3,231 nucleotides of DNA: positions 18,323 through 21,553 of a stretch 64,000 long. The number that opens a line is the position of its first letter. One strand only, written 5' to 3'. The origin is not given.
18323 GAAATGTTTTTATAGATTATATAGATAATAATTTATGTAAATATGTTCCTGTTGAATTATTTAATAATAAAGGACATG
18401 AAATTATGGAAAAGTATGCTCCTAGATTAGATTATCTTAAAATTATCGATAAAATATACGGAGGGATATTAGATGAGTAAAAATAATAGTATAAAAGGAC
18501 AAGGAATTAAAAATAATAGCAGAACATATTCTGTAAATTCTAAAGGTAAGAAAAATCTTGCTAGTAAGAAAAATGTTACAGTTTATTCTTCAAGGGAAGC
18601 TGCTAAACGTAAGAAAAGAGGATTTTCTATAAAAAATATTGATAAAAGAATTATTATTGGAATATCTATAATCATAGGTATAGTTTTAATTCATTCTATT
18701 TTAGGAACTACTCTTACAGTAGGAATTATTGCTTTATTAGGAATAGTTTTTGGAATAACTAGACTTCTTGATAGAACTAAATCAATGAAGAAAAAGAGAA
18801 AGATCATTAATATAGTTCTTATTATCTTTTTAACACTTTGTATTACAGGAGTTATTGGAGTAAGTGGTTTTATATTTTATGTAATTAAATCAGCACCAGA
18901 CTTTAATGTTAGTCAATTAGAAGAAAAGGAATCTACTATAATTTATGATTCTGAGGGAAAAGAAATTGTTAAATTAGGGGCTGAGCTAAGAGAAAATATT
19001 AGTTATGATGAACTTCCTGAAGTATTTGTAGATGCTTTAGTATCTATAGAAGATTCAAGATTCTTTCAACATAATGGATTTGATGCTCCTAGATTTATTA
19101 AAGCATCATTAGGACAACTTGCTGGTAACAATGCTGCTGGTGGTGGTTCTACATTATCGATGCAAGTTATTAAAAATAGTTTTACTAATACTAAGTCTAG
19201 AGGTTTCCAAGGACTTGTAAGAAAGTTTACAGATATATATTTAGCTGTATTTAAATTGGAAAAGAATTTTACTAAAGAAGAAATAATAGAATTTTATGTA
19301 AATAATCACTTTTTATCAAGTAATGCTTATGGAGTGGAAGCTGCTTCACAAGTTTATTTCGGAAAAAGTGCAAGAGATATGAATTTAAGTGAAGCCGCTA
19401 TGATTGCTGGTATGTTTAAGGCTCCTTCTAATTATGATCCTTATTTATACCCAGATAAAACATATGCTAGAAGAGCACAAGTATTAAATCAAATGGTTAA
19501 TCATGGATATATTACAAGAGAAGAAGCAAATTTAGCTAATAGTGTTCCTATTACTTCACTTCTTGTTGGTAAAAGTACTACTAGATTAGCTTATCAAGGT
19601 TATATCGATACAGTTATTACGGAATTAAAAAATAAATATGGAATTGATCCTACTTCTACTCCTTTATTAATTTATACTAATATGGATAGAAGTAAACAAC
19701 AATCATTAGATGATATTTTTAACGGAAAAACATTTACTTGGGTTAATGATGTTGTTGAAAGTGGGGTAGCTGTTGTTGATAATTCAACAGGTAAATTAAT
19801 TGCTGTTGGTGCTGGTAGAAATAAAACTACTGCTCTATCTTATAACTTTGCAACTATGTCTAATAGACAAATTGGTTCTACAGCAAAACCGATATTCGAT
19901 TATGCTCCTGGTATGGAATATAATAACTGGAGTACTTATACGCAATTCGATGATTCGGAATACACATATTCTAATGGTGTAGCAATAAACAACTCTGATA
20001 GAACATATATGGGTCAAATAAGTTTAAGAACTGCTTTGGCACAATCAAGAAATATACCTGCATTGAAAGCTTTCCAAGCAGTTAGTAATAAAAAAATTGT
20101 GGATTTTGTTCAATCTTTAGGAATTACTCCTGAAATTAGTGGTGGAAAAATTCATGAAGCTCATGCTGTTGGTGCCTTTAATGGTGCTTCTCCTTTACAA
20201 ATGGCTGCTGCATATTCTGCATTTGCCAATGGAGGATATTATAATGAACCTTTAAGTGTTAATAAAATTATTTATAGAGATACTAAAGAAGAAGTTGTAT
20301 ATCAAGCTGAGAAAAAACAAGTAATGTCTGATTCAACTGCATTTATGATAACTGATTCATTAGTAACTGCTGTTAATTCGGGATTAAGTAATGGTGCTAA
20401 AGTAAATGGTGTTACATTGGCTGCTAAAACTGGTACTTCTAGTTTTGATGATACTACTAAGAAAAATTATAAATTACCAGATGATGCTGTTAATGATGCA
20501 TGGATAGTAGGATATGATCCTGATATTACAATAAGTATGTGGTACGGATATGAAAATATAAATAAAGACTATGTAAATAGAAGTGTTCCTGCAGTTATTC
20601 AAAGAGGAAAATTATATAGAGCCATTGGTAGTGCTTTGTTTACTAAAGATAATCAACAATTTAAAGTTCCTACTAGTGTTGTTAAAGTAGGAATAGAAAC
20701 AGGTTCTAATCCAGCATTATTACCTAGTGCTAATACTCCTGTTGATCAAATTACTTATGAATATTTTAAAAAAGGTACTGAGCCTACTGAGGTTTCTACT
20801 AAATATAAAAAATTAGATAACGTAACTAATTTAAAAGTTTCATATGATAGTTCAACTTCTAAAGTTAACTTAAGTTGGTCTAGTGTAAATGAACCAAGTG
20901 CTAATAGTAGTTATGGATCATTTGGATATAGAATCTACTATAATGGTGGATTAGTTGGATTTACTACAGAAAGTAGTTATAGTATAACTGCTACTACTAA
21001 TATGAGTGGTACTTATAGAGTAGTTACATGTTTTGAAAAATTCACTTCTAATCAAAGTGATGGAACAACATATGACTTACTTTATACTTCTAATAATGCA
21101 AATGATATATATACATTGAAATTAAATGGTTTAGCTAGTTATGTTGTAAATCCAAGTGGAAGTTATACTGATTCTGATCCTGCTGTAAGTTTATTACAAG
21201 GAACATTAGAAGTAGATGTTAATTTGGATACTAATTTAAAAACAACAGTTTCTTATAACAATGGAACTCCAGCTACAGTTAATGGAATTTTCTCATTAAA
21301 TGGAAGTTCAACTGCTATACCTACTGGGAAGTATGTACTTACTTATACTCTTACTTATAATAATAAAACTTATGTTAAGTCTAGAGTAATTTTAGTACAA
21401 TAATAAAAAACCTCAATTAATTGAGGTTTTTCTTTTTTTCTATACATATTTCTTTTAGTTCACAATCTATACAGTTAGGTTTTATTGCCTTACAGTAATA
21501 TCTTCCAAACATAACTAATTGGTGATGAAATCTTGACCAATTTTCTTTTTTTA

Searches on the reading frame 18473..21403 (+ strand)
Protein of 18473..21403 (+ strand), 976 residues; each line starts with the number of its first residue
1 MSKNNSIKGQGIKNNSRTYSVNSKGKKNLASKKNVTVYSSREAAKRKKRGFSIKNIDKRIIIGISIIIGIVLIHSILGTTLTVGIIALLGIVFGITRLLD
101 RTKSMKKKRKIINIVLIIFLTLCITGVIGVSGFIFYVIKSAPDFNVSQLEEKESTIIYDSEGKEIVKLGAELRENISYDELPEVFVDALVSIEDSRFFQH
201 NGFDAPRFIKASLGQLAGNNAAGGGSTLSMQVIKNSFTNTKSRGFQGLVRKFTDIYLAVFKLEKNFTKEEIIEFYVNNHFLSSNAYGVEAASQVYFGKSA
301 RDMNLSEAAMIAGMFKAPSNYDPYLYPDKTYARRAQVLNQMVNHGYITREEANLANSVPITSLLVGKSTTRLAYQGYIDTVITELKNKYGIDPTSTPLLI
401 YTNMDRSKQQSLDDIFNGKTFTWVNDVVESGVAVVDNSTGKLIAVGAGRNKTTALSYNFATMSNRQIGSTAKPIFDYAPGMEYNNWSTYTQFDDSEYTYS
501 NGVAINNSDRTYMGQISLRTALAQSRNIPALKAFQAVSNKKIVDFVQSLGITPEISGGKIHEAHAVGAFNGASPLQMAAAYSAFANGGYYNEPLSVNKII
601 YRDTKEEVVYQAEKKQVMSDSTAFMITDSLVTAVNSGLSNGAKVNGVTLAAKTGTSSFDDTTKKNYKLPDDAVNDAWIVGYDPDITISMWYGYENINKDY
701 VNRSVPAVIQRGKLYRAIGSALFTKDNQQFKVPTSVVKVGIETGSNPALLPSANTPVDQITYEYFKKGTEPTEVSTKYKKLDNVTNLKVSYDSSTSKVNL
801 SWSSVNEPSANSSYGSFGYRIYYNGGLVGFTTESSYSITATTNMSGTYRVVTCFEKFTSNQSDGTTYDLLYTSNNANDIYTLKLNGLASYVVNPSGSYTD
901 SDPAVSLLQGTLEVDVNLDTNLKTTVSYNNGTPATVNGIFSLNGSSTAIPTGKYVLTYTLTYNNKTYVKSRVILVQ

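Call 32: search_protein_families(library=pfam, proteins=[window:18473-21403:+], max_evalue=0.00001)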
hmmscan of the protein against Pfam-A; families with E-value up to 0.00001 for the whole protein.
window:18473-21403:+ (976 aa): 2 families
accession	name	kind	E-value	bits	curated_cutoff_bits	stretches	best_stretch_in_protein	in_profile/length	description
PF00912.28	Transgly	-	2.8e-52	177.2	27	1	163-341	3-177/178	Transglycosylase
PF00905.27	Transpeptidase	-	1.2e-34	120.3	22.1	1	432-696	3-278/299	Penicillin binding protein transpeptidase domain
